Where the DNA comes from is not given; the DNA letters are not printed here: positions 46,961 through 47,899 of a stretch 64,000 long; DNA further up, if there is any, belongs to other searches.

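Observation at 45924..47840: REPtron: RAYT tyrosine transposase flanked by inverted REP-like repeats, plus a solo REP copy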

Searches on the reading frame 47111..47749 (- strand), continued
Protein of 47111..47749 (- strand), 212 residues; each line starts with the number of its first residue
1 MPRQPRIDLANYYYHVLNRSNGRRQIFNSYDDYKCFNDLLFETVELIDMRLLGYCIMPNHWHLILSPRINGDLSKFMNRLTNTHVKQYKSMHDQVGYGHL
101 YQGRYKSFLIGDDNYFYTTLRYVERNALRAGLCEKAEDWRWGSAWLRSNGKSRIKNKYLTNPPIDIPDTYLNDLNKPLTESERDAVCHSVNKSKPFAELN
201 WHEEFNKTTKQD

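Call 35: search_solved_structures(query=A1, max_evalue=1, show_alignments=3)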
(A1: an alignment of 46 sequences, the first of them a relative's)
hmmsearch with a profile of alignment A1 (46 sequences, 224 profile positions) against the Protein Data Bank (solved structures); distinct sequences matched with E-value up to 1: 9.
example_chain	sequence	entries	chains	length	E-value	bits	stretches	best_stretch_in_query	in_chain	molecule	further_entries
2xm3_A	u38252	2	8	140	3.1e-05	26.9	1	11-126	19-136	TRANSPOSASE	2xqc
2xma_A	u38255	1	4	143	3.3e-05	26.8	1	11-126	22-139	TRANSPOSASE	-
2xo6_A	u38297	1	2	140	0.00013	24.8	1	11-123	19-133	TRANSPOSASE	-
4er8_A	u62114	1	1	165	0.00066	22.5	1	11-146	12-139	TnpArep for protein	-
2fyx_A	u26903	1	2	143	0.0016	21.3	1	10-111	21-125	transposase, putative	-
3a98_A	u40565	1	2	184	0.029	17.1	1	138-199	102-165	Dedicator of cytokinesis protein 2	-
2ec2_A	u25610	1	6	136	0.14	14.9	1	33-67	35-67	136aa long hypothetical transposase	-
2f4f_A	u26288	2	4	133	0.15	14.8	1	23-66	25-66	Transposase, putative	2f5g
6tgb_A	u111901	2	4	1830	0.59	12.9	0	138-199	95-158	Dedicator of cytokinesis protein 2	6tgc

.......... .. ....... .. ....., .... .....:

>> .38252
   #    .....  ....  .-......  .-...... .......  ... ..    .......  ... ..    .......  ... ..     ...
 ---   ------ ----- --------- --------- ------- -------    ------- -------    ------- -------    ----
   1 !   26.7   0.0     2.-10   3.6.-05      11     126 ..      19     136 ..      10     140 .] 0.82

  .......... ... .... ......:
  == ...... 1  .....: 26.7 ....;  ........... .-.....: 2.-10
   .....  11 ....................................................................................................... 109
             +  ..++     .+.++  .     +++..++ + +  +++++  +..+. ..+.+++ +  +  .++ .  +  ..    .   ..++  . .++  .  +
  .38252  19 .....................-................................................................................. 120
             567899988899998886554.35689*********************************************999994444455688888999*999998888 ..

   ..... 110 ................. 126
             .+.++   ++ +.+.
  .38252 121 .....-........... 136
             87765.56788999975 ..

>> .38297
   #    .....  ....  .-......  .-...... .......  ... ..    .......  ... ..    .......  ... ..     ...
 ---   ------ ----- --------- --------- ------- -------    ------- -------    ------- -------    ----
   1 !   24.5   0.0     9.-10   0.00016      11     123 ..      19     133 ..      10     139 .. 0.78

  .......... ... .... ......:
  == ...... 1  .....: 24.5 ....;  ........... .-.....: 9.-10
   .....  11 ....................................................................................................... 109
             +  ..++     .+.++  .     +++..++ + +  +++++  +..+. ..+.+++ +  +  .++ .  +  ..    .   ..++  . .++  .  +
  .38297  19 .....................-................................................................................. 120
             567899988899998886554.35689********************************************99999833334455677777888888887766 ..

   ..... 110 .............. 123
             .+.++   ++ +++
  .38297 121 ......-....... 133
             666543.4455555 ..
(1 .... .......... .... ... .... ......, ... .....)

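Call 36: search_protein_families(library=ncbifam, alignment_id=A1, max_evalue=0.01)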
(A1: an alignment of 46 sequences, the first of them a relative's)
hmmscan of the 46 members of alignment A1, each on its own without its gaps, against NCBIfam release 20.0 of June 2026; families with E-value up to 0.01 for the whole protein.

A. member 1, P0001 (212 aa): 1 family
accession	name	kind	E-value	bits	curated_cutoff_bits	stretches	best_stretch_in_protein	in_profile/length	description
NF047646.1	REP_Tyr_transpos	equivalog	1.1e-17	64.3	80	1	5-141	3-145/146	REP-associated tyrosine transposase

B. families by the number of members that match (of 46 scanned): 3 families
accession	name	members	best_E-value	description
NF047646.1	REP_Tyr_transpos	46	8e-21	REP-associated tyrosine transposase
NF033573.1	transpos_IS200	34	2.6e-05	IS200/IS605 family transposase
NF040566.1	SCO2522_fam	1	0.0059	SCO2522 family protein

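Call 53: list_cluster_members(proteins=[P0001, P0064, P0047])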
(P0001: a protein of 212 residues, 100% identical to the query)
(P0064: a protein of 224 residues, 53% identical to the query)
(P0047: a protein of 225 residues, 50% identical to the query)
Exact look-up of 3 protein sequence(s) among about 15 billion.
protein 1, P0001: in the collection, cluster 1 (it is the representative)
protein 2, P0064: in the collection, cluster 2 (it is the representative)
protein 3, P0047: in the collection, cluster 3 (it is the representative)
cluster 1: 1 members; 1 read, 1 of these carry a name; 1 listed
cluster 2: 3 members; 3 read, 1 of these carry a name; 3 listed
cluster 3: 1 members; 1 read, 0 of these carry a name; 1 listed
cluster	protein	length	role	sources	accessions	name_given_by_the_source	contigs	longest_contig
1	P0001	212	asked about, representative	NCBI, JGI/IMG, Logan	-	putative transposase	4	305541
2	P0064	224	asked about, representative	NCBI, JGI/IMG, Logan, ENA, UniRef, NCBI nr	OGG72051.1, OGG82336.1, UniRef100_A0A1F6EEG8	hypothetical protein A3H77_01450 [Candidatus Kaiserbacteria bacterium ... | Transposase IS200-like domain-containing protein n=1 Tax=Candidatus Kaiserbacteria ... | MAG: hypothetical protein A3E65_00220 [Candidatus Kaiserbacteria bacterium ...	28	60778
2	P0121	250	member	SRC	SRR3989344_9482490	-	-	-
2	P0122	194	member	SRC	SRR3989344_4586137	-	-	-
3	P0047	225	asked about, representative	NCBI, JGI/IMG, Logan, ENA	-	-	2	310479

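Call 54: search_dna_similar(query=P0001, collection=plasmids, mode=protein, max_evalue=0.00001, max_rows=25)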
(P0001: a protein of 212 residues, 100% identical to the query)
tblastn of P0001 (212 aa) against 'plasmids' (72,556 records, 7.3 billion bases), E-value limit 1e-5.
Records with a match: 14; places in all: 19; records where one place covers at least 80% of the query: 2.
Best place of each record, by identity: <60% 14.
By first word of the organism name: Skermanella 3; Rhodospirillum 2; Legionella 1; Acetoanaerobium 1; Sporomusa 1; Burkholderia 1; Pseudomonas 1; Iodobacter 1; Pseudoalteromonas 1; Cylindrospermopsis 1; and 1 more.
By predicted mobility (MOB-suite, as given by PLSDB): non-mobilizable 10; mobilizable 3; conjugative 1.
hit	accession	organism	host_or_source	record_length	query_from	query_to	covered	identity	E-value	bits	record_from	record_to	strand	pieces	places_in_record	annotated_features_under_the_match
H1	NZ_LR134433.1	Legionella adelaidensis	environmental,Cooling tower water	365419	1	143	67%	36.4%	3e-22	100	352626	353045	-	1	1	transposase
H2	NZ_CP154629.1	Acetoanaerobium noterae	cell culture,Sludge of a digestion ...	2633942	1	174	82%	29.0%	2e-15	81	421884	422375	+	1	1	none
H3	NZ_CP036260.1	Sporomusa termitida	whole organism,intestinal contents of ...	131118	1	154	73%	32.5%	3e-14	78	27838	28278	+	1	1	transposase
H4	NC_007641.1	Rhodospirillum rubrum ATCC 11170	-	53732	1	143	67%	35.0%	1e-18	91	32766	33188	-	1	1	transposase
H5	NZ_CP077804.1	Rhodospirillum rubrum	cell culture,culture collection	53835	1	143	67%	35.0%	1e-18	91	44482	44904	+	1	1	transposase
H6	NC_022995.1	Burkholderia sp. M701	-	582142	1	193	91%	25.4%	2e-13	76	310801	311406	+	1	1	transposase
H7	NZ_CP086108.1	Skermanella mucosa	single cell,crude oil contaminated ...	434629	1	153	72%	30.7%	6e-15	80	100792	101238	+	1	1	transposase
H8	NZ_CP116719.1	Pseudomonas aeruginosa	Homo sapiens,urine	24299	1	149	70%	30.5%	5e-16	83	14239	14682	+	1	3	transposase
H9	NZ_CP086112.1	Skermanella rosea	single cell,hydrocarbon-contaminated ...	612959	1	143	67%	31.5%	1e-15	82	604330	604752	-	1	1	transposase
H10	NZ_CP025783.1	Iodobacter fluviatilis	whole organism,Glacial lake sediment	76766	1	151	71%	29.8%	3e-16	84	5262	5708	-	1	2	transposase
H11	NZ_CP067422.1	Skermanella sp. TT6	Homo sapiens,single cell,skin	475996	1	143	67%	30.1%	2e-15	81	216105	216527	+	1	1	transposase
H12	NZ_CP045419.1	Pseudoalteromonas sp. THAF3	pure culture,Surface of a polyethylene ...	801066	1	143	67%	30.1%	2e-15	81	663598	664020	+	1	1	none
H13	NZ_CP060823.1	Cylindrospermopsis curvispora GIHE-G1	Water for algae observation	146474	1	132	62%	31.4%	3e-8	61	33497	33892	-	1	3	transposase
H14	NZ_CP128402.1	Candidatus Chlorohelix allophototropha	Single colony of Candidatus Chlorohelix ...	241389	51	179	61%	29.1%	7e-7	56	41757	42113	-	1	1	transposase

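Call 55: search_dna_similar(query=P0001, collection=phages, mode=protein, max_evalue=0.00001, max_rows=15)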
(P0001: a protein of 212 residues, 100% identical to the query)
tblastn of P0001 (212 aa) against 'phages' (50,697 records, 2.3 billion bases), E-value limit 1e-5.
Records with a match: 1; places in all: 1; records where one place covers at least 80% of the query: 0.
Best place of each record, by identity: <60% 1.
By first word of the organism name: Bacteriophage 1.
By host as written in the record: - 1.
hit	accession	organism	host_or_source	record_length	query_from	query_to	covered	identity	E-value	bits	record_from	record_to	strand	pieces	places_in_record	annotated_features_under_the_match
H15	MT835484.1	Bacteriophage sp.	human fecal samples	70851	49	144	45%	27.1%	6e-7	55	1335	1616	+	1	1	record has no annotation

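Call 56: get_annotated_region(hit=H1, flank=1500)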
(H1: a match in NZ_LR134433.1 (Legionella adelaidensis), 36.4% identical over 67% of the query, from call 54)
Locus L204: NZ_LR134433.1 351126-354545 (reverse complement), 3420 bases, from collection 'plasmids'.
description: Legionella adelaidensis strain NCTC12735 plasmid 24, complete sequence
organism: Legionella adelaidensis (NCBI taxid 45056)
taxonomy: Bacteria; Pseudomonadota; Gammaproteobacteria; Legionellales; Legionellaceae; Legionella; Legionella adelaidensis
host: -; source: environmental,Cooling tower water; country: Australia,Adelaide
typing (MOB-suite, as given by PLSDB): mobilizable; relaxase MOBH
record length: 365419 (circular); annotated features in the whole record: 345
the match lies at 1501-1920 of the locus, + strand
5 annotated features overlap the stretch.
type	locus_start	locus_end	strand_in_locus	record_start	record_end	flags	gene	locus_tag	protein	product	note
CDS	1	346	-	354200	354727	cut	-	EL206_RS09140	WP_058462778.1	hypothetical protein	-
CDS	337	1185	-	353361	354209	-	-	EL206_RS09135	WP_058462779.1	hypothetical protein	-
CDS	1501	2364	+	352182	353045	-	-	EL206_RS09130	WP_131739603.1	transposase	GO:0006313 - DNA transposition [Evidence IEA]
CDS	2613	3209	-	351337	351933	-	-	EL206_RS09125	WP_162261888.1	pentapeptide repeat-containing protein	-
CDS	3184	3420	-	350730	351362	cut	-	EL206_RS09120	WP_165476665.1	pentapeptide repeat-containing protein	-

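Call 57: get_annotated_region(hit=H4, flank=1500)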
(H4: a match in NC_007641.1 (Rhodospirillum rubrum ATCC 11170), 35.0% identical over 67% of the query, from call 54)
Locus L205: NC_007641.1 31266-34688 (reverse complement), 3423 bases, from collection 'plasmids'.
description: Rhodospirillum rubrum ATCC 11170 plasmid unnamed, complete sequence
organism: Rhodospirillum rubrum ATCC 11170 (NCBI taxid 269796)
taxonomy: Bacteria; Pseudomonadota; Alphaproteobacteria; Rhodospirillales; Rhodospirillaceae; Rhodospirillum; Rhodospirillum rubrum; Rhodospirillum rubrum ATCC 11170
host: -; source: -; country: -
typing (MOB-suite, as given by PLSDB): non-mobilizable; replicon rep_cluster_1063
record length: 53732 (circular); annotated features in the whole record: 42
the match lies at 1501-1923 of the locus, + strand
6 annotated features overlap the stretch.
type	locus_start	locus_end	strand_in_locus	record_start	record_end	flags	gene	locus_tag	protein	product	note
CDS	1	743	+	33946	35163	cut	-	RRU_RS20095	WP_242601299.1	DUF6447 family protein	-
CDS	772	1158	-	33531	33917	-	-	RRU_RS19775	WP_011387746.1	type II toxin-antitoxin system death-on-curing family toxin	-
CDS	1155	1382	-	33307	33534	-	-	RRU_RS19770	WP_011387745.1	transcriptional regulator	-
CDS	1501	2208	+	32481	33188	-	-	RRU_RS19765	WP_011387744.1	transposase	GO:0006313 - DNA transposition [Evidence IEA]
CDS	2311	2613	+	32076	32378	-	-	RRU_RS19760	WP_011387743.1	hypothetical protein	-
CDS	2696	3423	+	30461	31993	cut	-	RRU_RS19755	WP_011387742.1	methyltransferase regulatory domain-containing protein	-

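Call 58: get_annotated_region(hit=H10, flank=1500)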
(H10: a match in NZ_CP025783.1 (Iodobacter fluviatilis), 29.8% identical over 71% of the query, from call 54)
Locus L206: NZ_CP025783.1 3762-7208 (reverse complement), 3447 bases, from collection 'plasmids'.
description: Iodobacter fluviatilis strain PCH194 plasmid pl1, complete sequence
organism: Iodobacter fluviatilis (NCBI taxid 537)
taxonomy: Bacteria; Pseudomonadota; Betaproteobacteria; Neisseriales; Chitinibacteraceae; Iodobacter; Iodobacter fluviatilis
host: -; source: whole organism,Glacial lake sediment; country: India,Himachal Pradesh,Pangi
typing (MOB-suite, as given by PLSDB): mobilizable; relaxase MOBP
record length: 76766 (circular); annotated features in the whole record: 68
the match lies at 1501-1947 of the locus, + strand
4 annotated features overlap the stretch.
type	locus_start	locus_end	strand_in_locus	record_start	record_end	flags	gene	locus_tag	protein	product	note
CDS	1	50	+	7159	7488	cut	-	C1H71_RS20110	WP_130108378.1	helix-turn-helix transcriptional regulator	-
CDS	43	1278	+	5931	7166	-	-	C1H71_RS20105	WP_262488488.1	type II toxin-antitoxin system HipA family toxin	-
CDS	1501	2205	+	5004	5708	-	-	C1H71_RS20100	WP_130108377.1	transposase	GO:0006313 - DNA transposition [Evidence IEA]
CDS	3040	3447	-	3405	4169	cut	-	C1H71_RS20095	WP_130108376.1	hypothetical protein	-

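Call 60: predict_structure(alignment_id=A1)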
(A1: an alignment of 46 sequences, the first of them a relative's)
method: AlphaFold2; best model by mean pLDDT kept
length: 212 residues; sequences in the alignment: 46
mean_pLDDT: 87.4   pTM: 0.87
mean pLDDT of the five models: 87.4, 87.1, 85.1, 84.2, 83.5
residues with pLDDT >= 90: 123; 70-90: 72; 50-70: 14; < 50: 3
segments of 3 or more residues with pLDDT < 50: none
pLDDT, mean of each block of 10 residues (from residue 1): 66 92 88 96 97 96 96 93 89 66 80 88 96 97 91 81 91 93 86 81 78 56
secondary structure, 60 per line:
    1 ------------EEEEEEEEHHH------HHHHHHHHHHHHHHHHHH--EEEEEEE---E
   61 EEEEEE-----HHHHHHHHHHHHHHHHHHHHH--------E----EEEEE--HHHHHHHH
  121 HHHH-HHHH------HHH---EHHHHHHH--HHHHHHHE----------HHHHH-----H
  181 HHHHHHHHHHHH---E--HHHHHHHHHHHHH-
elements in order: E13-20 H30-47 E50-56 E60-66 H72-92 E106-110 H113-124 H126-129 H143-149 H152-158 H170-174 H180-192 H199-211

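Call 63: find_encoding_contigs(protein=P0047, flank=10000, max_places=2)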
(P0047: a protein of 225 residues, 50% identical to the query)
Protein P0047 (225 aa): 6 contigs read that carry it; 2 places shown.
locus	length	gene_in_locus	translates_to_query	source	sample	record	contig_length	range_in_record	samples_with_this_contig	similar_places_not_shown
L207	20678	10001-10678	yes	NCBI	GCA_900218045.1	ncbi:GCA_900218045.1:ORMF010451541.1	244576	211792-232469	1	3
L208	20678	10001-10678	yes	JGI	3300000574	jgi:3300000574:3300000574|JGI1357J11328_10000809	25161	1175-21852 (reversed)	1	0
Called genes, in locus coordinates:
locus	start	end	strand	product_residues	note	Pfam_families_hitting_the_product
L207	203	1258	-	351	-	PF01149:Fapy_DNA_glyco, PF06831:H2TH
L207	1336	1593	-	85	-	PF05016:ParE_toxin (weak), PF15738:YafQ_toxin (weak)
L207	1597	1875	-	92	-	-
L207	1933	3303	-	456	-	PF08245:Mur_ligase_M, PF02875:Mur_ligase_C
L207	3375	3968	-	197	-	PF01330:RuvA_N, PF00633:HHH (faint), PF14520:HHH_5, PF07499:RuvA_C (faint)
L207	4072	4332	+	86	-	PF01649:Ribosomal_S20p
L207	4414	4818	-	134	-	PF13411:MerR_1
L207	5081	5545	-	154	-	-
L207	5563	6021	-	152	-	-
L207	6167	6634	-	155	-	PF00578:AhpC-TSA, PF08534:Redoxin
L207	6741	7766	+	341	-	-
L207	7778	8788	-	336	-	PF00710:Asparaginase, PF17763:Asparaginase_C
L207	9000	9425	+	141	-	-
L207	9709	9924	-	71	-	-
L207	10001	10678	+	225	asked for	PF01797:Y1_Tnp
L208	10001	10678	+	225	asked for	PF01797:Y1_Tnp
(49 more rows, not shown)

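Call 64: find_encoding_contigs(protein=P0062, flank=10000, max_places=2)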
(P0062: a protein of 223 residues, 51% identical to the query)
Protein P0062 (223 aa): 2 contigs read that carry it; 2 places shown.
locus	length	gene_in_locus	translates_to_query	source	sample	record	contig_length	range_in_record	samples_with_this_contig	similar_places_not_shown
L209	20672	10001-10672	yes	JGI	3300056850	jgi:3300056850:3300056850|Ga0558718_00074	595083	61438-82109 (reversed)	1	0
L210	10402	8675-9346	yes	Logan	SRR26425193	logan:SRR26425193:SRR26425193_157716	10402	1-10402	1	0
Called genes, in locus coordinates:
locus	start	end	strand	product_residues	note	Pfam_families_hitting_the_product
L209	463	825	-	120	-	-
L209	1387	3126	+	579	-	PF00916:Sulfate_transp, PF01740:STAS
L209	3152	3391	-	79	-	-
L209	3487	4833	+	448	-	PF21799:MurD-like_N (weak), PF08245:Mur_ligase_M, PF02875:Mur_ligase_C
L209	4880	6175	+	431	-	PF01225:Mur_ligase, PF08245:Mur_ligase_M, PF02875:Mur_ligase_C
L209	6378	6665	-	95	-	PF05016:ParE_toxin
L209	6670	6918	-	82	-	PF27535:RelB3_C (faint)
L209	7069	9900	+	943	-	PF13385:Laminin_G_3, PF02210:Laminin_G_2 (faint), PF13385:Laminin_G_3, PF09603:Fib_succ_major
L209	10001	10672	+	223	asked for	PF01797:Y1_Tnp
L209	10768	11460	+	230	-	PF00590:TP_methylase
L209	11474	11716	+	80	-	-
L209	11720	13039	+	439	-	PF13200:DUF4015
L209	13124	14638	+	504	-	PF03734:YkuD (weak), PF00768:Peptidase_S11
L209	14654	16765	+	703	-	PF10412:TrwB_AAD_bind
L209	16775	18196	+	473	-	PF00932:LTD, PF00801:PKD, PF18911:PKD_4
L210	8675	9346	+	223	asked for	PF01797:Y1_Tnp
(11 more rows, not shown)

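Call 65: find_encoding_contigs(protein=P0079, flank=10000, max_places=2)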
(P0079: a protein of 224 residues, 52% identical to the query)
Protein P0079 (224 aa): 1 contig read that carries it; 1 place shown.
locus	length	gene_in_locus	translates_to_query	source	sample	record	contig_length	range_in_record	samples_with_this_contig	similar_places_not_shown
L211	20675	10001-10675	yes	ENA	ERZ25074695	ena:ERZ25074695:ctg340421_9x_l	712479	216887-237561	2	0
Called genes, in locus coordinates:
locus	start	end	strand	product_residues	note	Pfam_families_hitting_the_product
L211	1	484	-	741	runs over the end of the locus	PF13491:FtsK_4TM, PF17854:FtsK_alpha, PF01580:FtsK_SpoIIIE, PF09397:FtsK_gamma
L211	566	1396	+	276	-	-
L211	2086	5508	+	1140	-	PF01471:PG_binding_1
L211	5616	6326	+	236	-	PF00515:TPR_1 (faint), PF07719:TPR_2 (faint), PF13181:TPR_8 (faint), PF13428:TPR_14 (faint)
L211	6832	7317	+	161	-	PF00466:Ribosomal_L10, PF27436:RL10_C (weak)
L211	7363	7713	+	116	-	PF16320:Ribosomal_L12_N, PF00542:Ribosomal_L12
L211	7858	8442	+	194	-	-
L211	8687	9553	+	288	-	-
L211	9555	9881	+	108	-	-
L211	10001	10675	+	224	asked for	PF01797:Y1_Tnp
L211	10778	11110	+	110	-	-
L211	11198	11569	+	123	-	PF05656:DUF805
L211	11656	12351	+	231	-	PF05552:MS_channel_1st_1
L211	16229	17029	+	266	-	-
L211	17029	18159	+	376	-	PF01098:FTSW_RODA_SPOVE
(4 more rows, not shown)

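Call 66: find_encoding_contigs(protein=P0043, flank=10000, max_places=2)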
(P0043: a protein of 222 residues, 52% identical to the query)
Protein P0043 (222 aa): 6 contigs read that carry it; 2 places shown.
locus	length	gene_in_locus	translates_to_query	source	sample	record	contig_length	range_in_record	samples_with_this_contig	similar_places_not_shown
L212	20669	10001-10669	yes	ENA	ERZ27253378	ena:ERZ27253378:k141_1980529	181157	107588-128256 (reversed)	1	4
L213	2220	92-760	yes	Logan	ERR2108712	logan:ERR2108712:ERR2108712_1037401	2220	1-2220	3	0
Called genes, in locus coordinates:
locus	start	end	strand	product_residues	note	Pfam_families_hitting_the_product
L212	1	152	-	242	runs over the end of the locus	PF13641:Glyco_tranf_2_3, PF00535:Glycos_transf_2, PF10111:Glyco_tranf_2_2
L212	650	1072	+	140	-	-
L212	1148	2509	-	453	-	PF00753:Lactamase_B, PF23023:Anti-Pycsar_Apyc1, PF12706:Lactamase_B_2, PF16661:Lactamase_B_6, PF10996:Beta-Casp, PF07521:RMMBL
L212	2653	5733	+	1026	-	PF00932:LTD, PF00801:PKD, PF18911:PKD_4, PF00932:LTD, PF01336:tRNA_anti-codon (faint)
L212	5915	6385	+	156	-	PF02590:SPOUT_MTase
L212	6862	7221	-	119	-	-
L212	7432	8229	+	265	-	PF01978:TrmB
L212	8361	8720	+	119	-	-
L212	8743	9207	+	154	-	-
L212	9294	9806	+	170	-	-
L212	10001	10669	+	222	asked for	PF01797:Y1_Tnp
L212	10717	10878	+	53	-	-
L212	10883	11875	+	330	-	-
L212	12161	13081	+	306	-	PF03547:Mem_trans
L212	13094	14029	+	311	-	PF00056:Ldh_1_N, PF02866:Ldh_1_C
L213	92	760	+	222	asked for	PF01797:Y1_Tnp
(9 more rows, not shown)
